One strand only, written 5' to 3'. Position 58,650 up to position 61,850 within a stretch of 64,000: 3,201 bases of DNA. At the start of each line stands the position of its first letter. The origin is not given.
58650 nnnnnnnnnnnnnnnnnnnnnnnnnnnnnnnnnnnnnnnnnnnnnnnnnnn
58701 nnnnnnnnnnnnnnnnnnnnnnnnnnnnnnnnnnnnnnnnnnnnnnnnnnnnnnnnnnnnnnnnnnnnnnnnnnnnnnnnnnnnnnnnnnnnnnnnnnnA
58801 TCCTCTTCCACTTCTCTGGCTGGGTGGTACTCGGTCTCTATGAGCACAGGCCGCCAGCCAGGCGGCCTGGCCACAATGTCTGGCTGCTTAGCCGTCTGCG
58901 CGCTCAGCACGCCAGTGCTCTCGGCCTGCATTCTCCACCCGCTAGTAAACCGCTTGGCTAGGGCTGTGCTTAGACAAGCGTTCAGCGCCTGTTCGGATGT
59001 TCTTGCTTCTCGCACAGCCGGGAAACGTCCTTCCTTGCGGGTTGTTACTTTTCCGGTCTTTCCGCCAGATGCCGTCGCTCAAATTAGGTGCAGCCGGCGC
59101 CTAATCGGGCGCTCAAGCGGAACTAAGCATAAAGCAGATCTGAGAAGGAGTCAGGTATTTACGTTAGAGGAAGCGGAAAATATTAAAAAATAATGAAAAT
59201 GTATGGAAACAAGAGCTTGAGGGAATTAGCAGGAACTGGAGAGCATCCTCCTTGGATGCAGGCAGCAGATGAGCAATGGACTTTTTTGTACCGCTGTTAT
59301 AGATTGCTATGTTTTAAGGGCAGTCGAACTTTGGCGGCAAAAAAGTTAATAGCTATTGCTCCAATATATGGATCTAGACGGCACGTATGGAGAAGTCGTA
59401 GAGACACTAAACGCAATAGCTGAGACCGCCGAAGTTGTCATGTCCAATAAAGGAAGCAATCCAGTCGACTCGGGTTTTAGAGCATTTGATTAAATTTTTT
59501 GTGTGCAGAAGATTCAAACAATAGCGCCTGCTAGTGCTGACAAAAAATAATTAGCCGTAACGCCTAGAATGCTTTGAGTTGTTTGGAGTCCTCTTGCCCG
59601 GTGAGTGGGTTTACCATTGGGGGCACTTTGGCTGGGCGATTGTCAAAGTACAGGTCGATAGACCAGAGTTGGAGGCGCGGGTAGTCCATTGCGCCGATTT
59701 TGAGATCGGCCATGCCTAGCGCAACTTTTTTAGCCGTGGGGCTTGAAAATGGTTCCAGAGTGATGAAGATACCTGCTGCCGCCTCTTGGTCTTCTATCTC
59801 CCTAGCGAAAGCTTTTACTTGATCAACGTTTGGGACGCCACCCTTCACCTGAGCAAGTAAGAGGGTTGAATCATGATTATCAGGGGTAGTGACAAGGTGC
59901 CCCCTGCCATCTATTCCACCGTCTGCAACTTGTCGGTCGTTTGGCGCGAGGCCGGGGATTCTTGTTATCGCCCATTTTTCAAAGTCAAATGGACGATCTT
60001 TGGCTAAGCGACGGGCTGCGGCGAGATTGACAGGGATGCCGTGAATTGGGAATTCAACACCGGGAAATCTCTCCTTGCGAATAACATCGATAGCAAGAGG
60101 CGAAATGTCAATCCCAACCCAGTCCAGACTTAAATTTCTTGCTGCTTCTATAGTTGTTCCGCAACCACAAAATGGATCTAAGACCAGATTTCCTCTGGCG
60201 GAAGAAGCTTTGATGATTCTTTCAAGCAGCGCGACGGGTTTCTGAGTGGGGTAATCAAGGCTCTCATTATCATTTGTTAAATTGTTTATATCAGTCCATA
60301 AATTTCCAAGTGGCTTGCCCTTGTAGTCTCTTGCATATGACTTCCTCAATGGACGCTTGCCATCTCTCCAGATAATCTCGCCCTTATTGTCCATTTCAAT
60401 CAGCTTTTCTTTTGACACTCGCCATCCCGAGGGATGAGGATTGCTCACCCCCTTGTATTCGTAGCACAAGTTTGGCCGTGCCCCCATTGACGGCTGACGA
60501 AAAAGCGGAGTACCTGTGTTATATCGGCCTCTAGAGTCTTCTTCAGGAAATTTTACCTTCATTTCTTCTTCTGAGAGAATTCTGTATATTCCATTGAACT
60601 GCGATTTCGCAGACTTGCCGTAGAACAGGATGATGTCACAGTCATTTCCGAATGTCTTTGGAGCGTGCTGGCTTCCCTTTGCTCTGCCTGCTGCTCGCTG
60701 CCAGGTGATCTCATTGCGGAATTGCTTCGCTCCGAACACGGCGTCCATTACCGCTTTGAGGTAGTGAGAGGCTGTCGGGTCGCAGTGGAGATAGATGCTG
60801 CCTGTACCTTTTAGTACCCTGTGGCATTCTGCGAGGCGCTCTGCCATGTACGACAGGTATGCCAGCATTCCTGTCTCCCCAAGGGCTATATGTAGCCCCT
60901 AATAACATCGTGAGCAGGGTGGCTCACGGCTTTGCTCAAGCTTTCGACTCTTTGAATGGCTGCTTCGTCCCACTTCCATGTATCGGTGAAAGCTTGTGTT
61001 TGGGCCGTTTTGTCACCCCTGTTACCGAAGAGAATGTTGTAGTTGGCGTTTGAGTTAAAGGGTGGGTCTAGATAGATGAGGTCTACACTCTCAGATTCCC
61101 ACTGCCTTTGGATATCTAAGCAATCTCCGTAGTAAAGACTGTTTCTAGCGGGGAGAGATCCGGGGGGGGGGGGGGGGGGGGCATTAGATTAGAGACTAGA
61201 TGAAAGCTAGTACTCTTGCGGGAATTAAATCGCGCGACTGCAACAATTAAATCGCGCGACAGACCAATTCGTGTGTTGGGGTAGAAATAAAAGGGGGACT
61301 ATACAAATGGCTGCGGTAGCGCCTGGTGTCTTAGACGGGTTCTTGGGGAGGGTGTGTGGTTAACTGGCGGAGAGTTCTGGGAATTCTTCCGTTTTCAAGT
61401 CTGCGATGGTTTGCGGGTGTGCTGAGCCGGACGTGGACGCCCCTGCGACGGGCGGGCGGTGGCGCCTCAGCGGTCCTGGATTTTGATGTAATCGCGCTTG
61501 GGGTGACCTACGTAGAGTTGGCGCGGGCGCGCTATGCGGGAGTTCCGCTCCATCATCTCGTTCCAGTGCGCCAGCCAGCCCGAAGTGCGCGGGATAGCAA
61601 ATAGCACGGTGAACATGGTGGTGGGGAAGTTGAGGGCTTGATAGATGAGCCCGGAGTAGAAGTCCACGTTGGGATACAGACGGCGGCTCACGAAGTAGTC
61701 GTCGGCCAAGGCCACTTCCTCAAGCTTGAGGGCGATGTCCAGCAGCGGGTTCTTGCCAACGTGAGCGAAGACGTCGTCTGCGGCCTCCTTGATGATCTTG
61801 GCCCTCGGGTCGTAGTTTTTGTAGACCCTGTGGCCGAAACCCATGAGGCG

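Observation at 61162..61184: ATG followed by a 20-nt homopolymer at the start of the beta-class methyltransferase: candidate phase-variable switch, currently in the OFF frame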

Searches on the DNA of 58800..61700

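Call 59: search_rna_families(source=window, start=58800, end=61700, threshold=evalue, max_evalue=1)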
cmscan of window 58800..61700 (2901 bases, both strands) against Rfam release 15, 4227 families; matches with E-value up to 1: 1.
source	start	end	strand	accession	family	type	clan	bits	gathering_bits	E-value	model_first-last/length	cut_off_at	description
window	59692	59771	+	RF00114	S15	Cis-reg; leader;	CL00121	16.9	39.5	0.94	7-82/117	no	Ribosomal S15 leader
